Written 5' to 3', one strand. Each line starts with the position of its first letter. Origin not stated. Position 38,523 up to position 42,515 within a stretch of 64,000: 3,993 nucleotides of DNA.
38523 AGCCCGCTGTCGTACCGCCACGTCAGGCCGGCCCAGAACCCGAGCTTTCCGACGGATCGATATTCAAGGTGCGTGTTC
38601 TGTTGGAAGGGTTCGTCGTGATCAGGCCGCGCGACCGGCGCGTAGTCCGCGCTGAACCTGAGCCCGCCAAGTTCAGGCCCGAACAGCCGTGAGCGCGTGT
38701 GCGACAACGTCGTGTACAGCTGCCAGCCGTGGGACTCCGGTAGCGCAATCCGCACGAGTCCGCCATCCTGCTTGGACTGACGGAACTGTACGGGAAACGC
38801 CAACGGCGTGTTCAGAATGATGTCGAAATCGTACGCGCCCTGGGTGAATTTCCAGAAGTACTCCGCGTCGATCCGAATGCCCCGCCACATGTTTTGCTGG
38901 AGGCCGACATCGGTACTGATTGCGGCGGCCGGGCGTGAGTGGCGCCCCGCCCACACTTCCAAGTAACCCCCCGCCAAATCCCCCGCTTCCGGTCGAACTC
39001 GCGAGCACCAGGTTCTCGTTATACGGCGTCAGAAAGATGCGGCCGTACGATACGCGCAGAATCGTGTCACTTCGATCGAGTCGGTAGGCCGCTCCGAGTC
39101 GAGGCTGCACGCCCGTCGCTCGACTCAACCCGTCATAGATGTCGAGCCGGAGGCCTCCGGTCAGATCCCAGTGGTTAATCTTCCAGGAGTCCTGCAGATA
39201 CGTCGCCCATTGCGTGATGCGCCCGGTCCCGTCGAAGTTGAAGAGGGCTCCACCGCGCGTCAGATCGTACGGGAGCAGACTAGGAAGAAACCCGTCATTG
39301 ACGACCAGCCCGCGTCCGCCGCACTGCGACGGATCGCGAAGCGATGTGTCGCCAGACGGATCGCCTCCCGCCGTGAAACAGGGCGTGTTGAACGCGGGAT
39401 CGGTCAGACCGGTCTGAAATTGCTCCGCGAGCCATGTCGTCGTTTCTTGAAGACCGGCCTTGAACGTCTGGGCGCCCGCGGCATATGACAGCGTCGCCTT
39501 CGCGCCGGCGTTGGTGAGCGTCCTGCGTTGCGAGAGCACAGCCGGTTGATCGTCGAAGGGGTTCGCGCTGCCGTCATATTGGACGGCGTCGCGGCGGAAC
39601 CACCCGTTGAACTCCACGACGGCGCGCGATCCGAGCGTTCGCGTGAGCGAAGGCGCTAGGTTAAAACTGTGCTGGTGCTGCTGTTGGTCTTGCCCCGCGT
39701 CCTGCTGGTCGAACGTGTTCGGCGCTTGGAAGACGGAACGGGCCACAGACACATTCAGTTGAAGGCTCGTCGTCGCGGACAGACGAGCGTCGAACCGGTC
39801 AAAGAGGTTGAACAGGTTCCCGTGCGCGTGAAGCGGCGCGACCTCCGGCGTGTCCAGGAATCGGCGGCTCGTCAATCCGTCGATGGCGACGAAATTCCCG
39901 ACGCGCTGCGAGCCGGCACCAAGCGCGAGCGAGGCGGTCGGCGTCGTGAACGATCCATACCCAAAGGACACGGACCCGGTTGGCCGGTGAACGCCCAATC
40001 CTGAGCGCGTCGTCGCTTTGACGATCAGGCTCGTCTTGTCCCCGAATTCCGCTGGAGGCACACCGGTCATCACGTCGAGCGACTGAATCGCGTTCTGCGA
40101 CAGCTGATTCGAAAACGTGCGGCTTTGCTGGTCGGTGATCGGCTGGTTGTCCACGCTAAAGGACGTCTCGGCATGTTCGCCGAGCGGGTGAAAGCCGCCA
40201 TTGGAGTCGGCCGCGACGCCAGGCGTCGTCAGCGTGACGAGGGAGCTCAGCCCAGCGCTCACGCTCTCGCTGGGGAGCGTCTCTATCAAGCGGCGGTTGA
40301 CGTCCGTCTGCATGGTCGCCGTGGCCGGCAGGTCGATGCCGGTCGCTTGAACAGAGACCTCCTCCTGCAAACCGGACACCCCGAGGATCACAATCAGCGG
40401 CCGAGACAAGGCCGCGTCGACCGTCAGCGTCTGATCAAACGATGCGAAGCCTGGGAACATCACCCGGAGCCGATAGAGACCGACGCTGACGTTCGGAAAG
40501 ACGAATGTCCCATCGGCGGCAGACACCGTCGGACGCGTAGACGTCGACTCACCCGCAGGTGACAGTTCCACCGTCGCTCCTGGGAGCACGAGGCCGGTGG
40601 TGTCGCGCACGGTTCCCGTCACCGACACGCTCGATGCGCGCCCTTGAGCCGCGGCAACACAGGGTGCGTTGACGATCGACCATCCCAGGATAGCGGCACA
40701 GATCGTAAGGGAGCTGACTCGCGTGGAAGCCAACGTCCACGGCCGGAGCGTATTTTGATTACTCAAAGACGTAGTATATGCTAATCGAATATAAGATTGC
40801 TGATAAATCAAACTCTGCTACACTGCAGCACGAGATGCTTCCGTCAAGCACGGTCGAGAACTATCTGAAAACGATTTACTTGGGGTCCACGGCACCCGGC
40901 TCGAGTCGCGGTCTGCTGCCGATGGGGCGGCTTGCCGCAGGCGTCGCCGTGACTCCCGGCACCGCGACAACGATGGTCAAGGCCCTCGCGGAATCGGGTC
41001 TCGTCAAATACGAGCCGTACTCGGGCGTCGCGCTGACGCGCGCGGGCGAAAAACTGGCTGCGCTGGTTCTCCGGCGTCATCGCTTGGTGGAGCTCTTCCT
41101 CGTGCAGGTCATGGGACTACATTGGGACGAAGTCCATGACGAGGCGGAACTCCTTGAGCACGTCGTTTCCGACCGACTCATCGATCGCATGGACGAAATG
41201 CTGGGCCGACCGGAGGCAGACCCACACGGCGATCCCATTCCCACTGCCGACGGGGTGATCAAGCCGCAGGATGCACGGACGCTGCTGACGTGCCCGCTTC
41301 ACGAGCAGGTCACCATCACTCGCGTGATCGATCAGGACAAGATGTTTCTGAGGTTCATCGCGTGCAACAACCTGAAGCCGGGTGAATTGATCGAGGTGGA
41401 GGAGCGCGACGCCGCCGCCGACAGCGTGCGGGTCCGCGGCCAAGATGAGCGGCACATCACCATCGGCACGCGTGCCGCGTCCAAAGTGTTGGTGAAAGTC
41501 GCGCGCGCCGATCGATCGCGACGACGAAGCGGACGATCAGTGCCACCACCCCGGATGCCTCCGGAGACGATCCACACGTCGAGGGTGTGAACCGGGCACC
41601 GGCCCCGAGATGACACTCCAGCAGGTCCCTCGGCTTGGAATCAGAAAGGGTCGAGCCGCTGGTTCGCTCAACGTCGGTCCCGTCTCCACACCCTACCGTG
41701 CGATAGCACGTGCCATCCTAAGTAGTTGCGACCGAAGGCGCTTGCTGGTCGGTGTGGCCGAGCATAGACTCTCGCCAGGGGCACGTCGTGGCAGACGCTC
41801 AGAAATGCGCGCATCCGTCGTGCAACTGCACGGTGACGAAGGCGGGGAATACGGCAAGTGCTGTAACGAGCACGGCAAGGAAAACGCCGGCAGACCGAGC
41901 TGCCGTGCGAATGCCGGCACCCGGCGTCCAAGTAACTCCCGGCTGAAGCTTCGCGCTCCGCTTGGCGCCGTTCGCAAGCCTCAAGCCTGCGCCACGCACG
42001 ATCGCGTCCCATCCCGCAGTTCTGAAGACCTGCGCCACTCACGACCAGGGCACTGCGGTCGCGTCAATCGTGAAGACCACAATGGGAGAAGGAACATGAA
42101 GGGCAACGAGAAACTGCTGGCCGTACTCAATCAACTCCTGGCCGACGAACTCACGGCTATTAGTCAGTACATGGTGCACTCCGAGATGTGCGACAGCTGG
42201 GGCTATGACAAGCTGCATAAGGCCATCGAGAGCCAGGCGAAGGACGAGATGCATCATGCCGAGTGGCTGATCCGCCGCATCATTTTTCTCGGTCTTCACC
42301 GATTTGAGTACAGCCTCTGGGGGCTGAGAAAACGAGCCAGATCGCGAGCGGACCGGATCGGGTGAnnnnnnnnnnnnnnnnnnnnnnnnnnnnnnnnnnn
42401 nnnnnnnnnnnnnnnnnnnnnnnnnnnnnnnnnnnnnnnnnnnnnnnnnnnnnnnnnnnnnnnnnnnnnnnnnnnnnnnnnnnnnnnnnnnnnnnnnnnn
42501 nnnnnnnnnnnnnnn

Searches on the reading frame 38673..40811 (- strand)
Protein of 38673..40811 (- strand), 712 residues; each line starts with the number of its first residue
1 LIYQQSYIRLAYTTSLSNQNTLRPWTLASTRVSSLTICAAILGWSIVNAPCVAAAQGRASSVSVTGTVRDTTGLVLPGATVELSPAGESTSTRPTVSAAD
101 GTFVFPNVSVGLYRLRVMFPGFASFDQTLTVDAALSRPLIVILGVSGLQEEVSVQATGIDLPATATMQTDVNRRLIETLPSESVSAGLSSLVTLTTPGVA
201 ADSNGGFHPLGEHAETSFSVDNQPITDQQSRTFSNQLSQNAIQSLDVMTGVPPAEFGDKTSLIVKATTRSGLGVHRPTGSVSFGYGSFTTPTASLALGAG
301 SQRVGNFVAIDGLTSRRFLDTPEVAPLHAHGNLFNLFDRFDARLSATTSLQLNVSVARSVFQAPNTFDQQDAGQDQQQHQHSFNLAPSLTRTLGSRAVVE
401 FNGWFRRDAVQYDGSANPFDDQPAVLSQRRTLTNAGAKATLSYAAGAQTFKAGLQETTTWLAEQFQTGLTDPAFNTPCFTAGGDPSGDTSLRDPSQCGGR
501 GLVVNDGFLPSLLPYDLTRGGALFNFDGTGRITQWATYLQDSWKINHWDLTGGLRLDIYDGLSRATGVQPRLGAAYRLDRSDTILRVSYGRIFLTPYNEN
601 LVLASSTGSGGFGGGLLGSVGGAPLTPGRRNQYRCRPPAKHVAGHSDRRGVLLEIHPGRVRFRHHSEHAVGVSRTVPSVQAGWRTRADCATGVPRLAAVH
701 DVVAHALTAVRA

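Call 46: search_protein_families(library=pfam, proteins=[window:38673-40811:-], max_evalue=0.001)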
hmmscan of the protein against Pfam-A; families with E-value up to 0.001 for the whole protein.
window:38673-40811:- (712 aa): 3 families
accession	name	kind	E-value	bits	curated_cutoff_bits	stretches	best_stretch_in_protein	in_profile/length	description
PF13620.12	CarboxypepD_reg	-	3.3e-16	59.8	32.3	1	63-135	1-73/82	Carboxypeptidase regulatory-like domain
PF25183.1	OMP_b-brl_4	-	2.2e-09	36.7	30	0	565-602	435-470/838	Outer membrane beta barrel domain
PF13715.12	CarbopepD_reg_2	-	2.8e-06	27.7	32.2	1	64-139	1-72/88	CarboxypepD_reg-like domain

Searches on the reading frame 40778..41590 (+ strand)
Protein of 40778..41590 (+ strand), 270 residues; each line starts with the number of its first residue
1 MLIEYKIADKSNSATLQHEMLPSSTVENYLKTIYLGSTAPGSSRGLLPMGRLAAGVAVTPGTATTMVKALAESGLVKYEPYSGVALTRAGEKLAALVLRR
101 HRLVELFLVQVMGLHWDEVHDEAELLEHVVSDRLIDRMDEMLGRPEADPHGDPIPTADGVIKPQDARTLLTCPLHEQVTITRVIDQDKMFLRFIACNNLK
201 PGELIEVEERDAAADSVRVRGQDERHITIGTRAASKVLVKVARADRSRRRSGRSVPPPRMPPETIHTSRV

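Call 48: search_protein_families(library=pfam, proteins=[window:40778-41590:+], max_evalue=0.001)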
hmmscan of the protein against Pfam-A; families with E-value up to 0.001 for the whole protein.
window:40778-41590:+ (270 aa): 3 families
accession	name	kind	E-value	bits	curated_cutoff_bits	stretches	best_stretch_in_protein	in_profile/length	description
PF02742.21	Fe_dep_repr_C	-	4e-30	104.1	27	1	87-156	1-70/70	Iron dependent repressor, metal binding and dimerisation domain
PF01325.25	Fe_dep_repress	-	1e-10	42.1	26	1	24-84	4-60/60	Iron dependent repressor, N-terminal DNA binding domain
PF04023.20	FeoA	-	1.7e-08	34.9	23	1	168-240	2-73/74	FeoA domain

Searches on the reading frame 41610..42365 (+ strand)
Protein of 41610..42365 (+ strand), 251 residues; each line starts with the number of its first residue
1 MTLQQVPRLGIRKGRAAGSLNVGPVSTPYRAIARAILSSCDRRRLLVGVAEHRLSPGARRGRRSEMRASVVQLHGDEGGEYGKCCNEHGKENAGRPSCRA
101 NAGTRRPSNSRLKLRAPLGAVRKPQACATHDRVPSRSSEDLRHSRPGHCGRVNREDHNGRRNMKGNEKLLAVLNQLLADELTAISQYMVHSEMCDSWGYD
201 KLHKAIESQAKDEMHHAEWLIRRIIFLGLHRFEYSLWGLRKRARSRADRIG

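Call 48: search_protein_families(library=pfam, proteins=[window:41610-42365:+], max_evalue=0.001)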
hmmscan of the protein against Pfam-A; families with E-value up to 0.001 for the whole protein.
window:41610-42365:+ (251 aa): 1 family
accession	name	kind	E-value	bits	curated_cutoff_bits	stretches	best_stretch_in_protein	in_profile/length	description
PF00210.30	Ferritin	-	8.2e-16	58.6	24.5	1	171-229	2-60/142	Ferritin-like domain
